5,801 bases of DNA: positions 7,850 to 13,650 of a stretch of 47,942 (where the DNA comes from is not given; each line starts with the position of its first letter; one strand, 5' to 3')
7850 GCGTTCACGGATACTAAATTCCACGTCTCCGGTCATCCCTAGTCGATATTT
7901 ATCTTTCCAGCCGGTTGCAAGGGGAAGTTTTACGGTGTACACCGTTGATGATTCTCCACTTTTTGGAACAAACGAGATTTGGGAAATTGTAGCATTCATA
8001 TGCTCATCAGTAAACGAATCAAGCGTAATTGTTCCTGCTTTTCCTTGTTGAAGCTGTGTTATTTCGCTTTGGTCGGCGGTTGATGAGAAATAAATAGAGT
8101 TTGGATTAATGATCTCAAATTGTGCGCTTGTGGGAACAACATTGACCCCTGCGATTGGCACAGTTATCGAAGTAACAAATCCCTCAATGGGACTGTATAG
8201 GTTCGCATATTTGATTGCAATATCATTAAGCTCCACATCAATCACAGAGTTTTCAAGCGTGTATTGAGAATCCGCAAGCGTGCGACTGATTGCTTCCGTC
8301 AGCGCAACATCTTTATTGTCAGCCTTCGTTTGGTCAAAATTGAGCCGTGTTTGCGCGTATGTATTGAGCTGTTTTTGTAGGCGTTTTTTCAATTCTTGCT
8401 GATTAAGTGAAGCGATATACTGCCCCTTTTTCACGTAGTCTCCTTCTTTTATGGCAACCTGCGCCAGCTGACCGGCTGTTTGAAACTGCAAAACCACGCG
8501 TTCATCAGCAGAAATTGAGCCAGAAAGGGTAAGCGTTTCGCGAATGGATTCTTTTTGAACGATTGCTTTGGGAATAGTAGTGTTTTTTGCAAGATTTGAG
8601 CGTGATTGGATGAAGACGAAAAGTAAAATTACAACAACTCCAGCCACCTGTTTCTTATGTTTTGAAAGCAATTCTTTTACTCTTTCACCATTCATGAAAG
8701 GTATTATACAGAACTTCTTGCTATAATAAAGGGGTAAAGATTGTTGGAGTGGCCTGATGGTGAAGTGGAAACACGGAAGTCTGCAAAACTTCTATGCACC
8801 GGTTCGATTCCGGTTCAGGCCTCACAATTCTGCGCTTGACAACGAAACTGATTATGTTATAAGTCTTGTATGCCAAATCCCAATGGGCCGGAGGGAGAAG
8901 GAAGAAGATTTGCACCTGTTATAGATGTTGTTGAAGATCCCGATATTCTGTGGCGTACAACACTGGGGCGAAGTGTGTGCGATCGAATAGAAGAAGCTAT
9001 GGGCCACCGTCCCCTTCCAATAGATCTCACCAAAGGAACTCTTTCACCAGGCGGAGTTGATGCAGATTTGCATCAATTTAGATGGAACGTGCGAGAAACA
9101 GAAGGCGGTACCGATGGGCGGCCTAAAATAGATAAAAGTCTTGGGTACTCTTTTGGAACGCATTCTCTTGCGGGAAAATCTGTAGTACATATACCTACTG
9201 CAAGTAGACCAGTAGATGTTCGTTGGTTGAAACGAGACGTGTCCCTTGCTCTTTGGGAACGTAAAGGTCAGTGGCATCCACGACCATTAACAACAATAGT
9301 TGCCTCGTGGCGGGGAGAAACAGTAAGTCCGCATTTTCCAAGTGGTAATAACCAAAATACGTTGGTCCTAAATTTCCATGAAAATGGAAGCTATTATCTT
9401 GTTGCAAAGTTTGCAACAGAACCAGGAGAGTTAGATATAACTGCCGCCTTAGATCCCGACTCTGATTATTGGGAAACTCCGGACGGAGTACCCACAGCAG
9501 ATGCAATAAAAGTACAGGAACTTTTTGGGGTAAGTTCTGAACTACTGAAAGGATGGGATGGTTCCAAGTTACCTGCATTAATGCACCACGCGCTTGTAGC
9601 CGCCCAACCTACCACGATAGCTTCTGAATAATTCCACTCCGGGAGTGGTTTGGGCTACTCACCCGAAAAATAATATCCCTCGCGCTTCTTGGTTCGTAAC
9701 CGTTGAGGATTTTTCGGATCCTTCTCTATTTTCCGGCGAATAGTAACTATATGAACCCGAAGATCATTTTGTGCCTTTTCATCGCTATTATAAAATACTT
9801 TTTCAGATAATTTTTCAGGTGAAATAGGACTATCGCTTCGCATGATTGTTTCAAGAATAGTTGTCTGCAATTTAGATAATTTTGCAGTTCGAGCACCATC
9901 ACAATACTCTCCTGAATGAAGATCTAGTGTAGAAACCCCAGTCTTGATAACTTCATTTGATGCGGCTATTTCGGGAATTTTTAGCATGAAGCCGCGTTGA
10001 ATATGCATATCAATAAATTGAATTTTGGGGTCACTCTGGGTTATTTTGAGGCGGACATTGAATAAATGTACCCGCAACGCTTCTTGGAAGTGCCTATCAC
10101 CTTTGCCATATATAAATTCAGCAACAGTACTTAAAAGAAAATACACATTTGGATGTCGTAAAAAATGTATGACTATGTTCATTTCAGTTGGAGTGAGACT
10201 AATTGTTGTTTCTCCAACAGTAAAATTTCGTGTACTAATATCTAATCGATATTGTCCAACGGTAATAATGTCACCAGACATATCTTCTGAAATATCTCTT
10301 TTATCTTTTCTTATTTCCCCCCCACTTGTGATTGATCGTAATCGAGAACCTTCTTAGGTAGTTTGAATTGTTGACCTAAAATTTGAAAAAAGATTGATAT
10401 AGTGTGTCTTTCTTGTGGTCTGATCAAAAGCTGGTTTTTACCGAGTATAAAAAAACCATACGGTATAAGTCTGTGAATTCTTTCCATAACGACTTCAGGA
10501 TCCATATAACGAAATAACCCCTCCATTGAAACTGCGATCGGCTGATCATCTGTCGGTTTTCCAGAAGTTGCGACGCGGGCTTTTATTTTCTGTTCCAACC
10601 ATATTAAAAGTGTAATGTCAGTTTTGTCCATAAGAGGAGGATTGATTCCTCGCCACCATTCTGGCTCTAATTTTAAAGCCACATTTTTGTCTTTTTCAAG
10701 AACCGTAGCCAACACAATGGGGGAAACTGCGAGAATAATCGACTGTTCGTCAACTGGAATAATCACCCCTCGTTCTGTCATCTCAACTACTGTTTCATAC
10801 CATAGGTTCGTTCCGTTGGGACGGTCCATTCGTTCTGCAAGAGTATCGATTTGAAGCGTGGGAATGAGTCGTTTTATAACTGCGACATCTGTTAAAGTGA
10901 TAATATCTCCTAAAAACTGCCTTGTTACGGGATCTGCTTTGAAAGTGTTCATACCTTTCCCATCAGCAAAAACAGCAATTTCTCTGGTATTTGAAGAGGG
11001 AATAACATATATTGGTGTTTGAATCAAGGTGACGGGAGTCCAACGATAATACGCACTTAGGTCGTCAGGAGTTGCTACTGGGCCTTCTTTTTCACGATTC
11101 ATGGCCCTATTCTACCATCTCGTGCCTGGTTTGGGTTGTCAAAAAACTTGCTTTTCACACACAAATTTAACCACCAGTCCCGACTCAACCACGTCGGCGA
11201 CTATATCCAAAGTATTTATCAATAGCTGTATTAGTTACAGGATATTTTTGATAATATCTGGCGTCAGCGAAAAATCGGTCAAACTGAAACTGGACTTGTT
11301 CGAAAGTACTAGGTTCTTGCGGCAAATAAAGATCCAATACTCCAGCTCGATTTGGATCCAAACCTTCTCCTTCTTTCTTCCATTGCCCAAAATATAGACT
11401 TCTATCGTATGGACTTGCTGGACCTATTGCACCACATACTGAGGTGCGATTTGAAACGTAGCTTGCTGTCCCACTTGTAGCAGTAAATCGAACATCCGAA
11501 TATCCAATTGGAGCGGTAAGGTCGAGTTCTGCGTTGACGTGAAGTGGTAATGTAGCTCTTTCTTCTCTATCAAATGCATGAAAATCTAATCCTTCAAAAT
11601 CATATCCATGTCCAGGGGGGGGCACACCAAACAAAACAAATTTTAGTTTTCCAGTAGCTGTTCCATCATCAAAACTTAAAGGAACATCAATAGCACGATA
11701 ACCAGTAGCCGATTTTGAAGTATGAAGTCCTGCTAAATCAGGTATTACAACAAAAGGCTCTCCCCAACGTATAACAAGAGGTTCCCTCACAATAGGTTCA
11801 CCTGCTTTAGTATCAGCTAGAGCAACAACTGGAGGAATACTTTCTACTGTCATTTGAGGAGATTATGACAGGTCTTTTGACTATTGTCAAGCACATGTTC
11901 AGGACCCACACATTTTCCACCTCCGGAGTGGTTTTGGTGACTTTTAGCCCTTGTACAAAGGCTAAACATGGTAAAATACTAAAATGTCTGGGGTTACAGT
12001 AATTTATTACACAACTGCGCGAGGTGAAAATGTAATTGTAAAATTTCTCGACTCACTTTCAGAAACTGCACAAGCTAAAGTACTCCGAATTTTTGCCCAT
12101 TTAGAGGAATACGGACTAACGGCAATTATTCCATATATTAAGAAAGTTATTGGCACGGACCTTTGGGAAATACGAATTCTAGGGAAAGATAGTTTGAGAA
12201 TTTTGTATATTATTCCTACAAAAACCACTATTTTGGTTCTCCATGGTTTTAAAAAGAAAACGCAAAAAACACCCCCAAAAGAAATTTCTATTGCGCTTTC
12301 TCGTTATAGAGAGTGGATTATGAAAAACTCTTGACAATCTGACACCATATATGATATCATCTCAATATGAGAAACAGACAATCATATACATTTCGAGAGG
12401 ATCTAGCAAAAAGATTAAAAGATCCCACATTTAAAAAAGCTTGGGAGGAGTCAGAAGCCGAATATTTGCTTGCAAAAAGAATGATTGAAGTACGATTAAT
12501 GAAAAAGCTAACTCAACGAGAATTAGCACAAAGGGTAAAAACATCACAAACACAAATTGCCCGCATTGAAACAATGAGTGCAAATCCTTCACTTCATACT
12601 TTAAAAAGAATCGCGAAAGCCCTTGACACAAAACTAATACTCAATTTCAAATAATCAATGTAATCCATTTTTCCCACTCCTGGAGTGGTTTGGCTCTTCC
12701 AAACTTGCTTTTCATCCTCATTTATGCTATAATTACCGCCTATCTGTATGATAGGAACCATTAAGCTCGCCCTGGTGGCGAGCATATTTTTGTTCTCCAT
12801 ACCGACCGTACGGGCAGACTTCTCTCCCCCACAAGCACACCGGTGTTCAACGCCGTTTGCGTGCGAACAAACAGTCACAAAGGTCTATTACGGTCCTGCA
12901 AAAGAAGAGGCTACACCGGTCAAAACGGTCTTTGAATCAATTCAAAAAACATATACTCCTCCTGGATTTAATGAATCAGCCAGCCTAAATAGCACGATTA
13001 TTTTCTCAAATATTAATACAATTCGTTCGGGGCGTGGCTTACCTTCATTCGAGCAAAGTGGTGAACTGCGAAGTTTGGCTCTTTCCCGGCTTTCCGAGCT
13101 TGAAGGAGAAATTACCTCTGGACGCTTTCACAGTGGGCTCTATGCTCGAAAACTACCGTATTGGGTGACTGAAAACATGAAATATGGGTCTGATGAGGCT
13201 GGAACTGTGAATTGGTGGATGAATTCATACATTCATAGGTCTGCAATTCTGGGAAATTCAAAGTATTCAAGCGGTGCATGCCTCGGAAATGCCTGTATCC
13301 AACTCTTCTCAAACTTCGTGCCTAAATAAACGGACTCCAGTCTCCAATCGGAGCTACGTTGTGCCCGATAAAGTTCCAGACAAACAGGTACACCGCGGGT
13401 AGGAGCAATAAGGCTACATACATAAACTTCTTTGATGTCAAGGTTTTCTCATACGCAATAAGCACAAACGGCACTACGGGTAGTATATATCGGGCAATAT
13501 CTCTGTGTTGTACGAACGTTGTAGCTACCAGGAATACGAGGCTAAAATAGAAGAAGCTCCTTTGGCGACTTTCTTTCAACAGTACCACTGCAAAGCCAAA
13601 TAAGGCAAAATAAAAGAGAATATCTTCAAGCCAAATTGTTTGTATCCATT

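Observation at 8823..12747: tRNA-Cys-flanked, G+C-shifted island of orphan genes: best candidate for an undescribed accessory system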

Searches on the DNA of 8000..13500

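Call 97: search_rna_families(source=window, start=8000, end=13500, threshold=evalue, max_evalue=1)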
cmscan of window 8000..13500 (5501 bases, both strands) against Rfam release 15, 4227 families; matches with E-value up to 1: 1.
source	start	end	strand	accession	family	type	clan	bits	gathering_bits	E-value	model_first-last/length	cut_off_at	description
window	8751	8822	+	RF00005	tRNA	Gene; tRNA;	CL00001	63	29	2.3e-12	1-71/71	no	tRNA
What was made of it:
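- Tried and rejected: Rfam: only the tRNA was found (call 97).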

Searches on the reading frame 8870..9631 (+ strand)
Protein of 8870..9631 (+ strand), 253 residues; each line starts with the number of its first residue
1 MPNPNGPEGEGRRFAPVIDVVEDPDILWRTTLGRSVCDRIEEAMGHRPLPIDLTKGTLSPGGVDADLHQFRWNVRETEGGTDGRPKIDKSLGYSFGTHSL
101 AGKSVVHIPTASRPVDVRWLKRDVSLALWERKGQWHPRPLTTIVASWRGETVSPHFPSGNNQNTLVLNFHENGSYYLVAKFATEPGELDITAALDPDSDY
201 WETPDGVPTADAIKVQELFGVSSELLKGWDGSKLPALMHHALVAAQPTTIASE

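Call 4: search_protein_families(library=pfam, proteins=[window:8870-9631:+], max_evalue=1)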
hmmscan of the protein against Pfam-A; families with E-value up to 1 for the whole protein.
window:8870-9631:+ (253 aa): 0 families

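Call 5: search_protein_families(library=padloc, proteins=[window:8870-9631:+], max_evalue=1)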
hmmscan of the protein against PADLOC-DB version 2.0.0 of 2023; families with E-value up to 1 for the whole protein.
window:8870-9631:+ (253 aa): 0 families

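Call 6: search_protein_families(library=ncbifam, proteins=[window:8870-9631:+], max_evalue=1)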
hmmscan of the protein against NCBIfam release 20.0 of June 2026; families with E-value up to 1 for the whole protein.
window:8870-9631:+ (253 aa): 1 family
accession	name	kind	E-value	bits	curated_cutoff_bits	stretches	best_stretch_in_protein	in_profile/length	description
TIGR00654.1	PhzF_family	subfamily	0.19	11.1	76.2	1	9-24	214-229/298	PhzF family phenazine biosynthesis isomerase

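Call 13: find_homologous_proteins(query=window:8870-9631:+)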
Query window:8870-9631:+ (253 aa): 1 proteins with E <= 0.001 among 1245 candidates.
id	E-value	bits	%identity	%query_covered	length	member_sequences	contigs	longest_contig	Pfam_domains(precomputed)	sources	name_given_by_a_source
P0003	1.7e-170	583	100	100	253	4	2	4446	-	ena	-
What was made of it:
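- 8870..9631 (+): ORF A, 253 aa. An orphan soluble protein rich in Gly, Ala, Pro, Asp and Arg. GC1/GC2/GC3 = 0.61/0.48/0.29. Only its own cluster among 5.8 billion proteins (call 13).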

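Call 22: search_protein_families(library=phrogs, proteins=[window:8870-9631:+], max_evalue=1)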
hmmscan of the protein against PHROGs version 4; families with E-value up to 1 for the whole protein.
window:8870-9631:+ (253 aa): 1 family
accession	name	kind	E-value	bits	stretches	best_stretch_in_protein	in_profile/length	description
phrog_25398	-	unknown function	0.24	12.4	1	64-134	37-104/127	-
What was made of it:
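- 8870..9631 (+): No family hit (calls 4-6, 22).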

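Call 25: search_solved_structures(query=window:8870-9631:+, max_evalue=10)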
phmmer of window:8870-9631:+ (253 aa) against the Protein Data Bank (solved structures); distinct sequences matched with E-value up to 10: 1.
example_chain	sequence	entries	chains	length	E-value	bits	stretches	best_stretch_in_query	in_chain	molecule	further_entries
3rns_A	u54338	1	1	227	0.24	13.9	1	137-197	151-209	Cupin 2 conserved barrel domain protein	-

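Call 54: find_related_loci(query=window:8870-9631:+, collection=viral_contigs, flank=8000)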
Query window:8870-9631:+ (253 aa) in viral_contigs; peptide patterns used: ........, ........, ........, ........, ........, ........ (x = any residue, [..] = any of these).
1 stretches matched a pattern, but none encodes a relative of the query by tblastn (E <= 1e-3).

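Call 58: search_dna_similar(query=window:8870-9631:+, collection=phages, mode=protein, max_evalue=1, max_rows=8)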
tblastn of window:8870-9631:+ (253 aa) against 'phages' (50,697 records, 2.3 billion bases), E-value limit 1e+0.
No match.

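Call 81: search_dna_similar(query=window:8870-9631:+, collection=plasmids, mode=protein, max_evalue=1, max_rows=8)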
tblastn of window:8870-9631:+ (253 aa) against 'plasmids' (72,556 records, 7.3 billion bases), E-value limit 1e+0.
No match.
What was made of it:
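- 8870..9631 (+): No match in PDB, phages, plasmids or viral contigs (calls 25, 58, 81, 54).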
